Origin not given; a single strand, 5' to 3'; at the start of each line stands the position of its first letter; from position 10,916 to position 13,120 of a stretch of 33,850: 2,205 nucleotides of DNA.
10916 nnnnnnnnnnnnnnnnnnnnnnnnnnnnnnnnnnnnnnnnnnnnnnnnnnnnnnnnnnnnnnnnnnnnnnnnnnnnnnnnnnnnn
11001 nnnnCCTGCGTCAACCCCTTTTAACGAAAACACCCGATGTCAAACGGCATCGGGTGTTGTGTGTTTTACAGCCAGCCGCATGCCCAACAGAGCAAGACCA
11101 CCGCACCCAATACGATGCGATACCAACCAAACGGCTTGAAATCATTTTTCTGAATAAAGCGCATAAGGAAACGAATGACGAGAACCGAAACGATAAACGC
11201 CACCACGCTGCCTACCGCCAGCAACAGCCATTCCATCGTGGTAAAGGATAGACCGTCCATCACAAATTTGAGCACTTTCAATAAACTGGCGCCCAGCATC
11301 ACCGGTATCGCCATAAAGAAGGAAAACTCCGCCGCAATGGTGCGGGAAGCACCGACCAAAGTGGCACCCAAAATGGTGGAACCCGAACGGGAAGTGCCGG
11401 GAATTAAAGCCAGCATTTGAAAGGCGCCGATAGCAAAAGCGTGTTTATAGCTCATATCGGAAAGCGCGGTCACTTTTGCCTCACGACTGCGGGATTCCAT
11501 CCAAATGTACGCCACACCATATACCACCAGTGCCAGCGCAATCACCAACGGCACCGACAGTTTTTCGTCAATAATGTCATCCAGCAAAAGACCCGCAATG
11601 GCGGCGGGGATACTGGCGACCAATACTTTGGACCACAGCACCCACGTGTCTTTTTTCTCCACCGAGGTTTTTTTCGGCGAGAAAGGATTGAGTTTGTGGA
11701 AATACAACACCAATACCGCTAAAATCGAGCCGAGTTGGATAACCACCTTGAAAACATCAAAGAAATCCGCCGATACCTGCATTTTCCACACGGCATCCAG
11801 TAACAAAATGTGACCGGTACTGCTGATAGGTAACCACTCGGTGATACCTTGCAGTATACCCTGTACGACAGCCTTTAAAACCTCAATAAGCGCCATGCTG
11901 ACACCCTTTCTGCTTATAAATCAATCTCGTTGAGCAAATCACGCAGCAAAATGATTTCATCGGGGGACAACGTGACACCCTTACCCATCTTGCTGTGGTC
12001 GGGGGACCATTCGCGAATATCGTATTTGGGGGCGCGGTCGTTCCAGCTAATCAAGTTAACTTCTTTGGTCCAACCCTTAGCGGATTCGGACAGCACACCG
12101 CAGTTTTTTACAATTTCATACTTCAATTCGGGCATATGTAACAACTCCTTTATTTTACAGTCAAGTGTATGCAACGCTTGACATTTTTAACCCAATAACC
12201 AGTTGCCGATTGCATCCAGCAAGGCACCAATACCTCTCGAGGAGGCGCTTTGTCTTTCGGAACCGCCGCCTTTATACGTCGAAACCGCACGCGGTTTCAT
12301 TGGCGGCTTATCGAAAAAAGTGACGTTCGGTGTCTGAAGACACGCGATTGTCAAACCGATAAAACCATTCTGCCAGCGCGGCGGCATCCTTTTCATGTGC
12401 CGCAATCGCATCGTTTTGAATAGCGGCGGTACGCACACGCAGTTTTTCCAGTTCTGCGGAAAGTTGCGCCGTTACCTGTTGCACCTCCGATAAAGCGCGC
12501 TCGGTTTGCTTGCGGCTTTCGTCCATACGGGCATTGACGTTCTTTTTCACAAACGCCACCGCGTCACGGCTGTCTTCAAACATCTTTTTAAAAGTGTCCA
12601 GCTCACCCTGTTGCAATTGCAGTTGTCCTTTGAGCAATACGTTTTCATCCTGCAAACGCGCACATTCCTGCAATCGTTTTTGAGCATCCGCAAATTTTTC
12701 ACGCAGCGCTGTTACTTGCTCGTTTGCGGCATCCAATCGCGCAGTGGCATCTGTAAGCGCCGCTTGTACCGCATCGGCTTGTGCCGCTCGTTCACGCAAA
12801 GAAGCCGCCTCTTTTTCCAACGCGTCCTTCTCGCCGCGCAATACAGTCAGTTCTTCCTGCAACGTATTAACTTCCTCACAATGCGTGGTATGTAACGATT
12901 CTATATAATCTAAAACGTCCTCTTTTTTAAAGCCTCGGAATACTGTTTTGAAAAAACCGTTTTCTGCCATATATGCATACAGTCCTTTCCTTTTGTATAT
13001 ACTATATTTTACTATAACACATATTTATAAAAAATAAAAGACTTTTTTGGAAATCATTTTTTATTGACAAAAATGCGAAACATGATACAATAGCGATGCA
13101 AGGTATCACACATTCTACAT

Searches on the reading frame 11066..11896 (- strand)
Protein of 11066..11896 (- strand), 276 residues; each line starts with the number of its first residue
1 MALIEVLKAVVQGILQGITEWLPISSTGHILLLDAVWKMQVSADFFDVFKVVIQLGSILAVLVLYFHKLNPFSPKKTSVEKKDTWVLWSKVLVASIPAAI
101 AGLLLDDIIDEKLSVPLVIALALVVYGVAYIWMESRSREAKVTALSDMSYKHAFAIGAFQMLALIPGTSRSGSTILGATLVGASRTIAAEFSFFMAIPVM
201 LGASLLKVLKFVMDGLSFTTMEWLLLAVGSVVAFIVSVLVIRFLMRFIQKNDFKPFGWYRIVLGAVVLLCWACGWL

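Call 63: search_protein_families(library=pfam, proteins=[window:11066-11896:-], max_evalue=0.001)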
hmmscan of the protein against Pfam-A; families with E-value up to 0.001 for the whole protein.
window:11066-11896:- (276 aa): 1 family
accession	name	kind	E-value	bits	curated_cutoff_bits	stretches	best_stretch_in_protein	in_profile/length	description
PF02673.24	BacA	-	4.2e-83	279.4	33.4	1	9-266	1-257/257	Bacitracin resistance protein BacA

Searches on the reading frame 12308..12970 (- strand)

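Call 63: search_protein_families(library=pfam, proteins=[window:12308-12970:-], max_evalue=0.001)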
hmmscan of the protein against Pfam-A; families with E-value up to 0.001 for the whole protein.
window:12308-12970:- (220 aa): 3 families
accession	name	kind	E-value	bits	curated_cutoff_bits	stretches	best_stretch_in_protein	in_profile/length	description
PF19220.6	Rod_CreS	-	1.3e-05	24.9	100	1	43-210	56-215/359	Crescentin, rod domain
PF25764.1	KIF21A_4th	-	0.00031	20.9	33.1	0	24-118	53-138/183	KIF21A-like domain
PF01166.23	TSC22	-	0.00044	20.8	30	0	32-64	14-46/57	TSC-22/dip/bun family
